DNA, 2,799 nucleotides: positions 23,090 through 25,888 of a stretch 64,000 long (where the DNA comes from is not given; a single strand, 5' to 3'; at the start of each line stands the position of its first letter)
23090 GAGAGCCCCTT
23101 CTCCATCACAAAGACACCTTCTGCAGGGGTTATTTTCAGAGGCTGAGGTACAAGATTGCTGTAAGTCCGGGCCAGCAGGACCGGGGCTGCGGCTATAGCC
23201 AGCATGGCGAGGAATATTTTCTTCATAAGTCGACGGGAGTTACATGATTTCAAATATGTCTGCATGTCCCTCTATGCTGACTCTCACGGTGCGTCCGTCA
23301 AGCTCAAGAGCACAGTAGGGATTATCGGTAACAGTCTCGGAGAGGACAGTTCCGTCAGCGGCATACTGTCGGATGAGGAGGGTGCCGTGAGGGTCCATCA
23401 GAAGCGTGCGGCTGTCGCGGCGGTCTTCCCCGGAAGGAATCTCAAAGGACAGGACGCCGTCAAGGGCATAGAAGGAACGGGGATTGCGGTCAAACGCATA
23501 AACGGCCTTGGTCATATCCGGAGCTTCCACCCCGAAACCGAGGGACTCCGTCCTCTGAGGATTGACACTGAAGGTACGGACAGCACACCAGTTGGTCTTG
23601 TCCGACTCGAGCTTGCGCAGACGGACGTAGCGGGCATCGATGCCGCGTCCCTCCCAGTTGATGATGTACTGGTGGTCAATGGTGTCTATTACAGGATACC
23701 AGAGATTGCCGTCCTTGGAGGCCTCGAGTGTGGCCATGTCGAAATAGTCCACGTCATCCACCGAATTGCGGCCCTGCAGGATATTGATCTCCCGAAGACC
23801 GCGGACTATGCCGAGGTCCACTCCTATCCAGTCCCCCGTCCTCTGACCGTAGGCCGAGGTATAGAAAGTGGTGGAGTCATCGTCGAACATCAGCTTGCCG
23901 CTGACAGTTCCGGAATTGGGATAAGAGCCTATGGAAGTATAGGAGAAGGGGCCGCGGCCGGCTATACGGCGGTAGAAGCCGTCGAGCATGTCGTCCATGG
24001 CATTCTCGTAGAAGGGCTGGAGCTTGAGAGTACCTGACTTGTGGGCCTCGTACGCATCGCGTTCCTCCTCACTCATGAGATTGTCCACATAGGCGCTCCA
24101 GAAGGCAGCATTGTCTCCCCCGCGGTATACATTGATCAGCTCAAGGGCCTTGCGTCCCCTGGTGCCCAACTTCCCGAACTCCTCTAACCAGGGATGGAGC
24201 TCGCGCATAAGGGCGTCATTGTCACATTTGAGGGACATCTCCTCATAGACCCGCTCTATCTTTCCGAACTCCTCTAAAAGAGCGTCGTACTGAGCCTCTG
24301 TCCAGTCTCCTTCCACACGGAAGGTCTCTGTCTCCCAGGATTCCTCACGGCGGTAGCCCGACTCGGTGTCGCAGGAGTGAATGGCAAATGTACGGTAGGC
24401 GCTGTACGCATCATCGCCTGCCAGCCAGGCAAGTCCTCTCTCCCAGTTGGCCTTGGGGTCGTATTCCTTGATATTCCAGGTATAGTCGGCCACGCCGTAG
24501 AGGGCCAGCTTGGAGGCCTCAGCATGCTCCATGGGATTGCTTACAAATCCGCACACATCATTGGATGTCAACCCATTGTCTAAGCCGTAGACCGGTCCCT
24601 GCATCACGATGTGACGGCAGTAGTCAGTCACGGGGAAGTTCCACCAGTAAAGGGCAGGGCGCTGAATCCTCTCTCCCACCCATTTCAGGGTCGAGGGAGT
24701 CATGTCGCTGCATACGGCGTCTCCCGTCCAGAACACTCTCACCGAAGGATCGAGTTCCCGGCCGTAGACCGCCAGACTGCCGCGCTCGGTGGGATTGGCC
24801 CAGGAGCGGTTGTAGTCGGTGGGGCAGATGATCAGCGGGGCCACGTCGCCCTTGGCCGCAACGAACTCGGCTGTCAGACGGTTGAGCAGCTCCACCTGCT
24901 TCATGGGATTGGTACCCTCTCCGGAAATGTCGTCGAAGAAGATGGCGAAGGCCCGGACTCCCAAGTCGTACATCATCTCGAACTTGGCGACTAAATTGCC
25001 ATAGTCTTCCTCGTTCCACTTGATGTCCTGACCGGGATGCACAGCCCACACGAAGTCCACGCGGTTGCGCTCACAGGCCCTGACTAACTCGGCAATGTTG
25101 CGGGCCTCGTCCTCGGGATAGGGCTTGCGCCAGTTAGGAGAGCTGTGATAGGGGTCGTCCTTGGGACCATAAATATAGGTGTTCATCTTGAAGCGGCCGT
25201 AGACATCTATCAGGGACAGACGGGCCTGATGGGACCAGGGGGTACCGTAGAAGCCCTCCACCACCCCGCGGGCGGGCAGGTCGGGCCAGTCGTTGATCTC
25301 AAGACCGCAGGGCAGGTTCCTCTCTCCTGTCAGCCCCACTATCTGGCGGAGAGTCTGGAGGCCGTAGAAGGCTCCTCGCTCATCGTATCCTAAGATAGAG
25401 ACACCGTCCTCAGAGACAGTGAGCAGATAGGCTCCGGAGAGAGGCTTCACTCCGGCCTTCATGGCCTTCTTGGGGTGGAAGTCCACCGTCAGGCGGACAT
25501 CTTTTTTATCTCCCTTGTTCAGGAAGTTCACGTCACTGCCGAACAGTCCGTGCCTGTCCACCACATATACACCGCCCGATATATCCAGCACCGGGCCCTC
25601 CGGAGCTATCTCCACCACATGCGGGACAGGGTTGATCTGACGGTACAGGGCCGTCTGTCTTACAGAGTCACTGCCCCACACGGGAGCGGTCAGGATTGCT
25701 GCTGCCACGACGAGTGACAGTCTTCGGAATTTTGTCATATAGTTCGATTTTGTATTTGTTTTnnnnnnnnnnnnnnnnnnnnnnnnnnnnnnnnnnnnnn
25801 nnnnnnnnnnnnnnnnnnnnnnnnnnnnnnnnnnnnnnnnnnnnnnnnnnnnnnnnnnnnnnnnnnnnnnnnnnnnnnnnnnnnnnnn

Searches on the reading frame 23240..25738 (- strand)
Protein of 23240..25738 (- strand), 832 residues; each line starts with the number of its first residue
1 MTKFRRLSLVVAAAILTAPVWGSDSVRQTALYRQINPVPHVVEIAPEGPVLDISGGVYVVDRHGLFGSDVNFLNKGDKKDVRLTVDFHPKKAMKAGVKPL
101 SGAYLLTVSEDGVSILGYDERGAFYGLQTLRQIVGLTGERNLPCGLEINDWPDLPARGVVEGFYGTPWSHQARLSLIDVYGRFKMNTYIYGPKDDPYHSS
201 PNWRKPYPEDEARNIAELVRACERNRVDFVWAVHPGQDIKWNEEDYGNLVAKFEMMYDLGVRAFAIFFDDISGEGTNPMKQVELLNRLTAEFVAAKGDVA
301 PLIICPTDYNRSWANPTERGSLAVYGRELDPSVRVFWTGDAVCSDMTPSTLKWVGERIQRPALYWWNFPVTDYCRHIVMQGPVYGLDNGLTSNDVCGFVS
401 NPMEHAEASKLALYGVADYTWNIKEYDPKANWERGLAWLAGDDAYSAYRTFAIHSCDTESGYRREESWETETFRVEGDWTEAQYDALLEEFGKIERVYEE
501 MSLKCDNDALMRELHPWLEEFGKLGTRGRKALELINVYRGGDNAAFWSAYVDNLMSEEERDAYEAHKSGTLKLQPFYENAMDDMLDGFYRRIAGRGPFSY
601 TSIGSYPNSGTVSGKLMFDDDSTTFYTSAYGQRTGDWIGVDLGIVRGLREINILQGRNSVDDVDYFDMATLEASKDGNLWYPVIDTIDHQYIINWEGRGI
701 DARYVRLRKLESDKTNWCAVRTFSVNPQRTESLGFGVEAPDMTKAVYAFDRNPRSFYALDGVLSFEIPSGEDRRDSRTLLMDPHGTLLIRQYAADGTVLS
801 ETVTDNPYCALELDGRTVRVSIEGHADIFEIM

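Call 8: search_protein_families(library=pfam, proteins=[window:23240-25738:-])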
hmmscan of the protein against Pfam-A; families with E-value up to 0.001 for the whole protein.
window:23240-25738:- (832 aa): 5 families
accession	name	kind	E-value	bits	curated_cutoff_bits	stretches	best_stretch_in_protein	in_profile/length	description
PF07555.19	NAGidase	-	4.2e-120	401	25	1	157-452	1-294/295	beta-N-acetylglucosaminidase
PF02838.20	Glyco_hydro_20b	-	9.7e-10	39.7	26.1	1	99-151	73-124/124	Glycosyl hydrolase family 20, domain 2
PF00754.31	F5_F8_type_C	-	2.9e-09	37.6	28.2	1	609-720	11-124/127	F5/8 type C domain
PF21774.3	NagJ_C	-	1.9e-07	32.2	28.3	1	478-551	17-89/114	Hyaluronidase post-catalytic domain-like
PF21809.3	Glyco_hydro_84_hel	-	4e-07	30.6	27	1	472-552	15-92/131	Bacterial GH84, post-catalytic domain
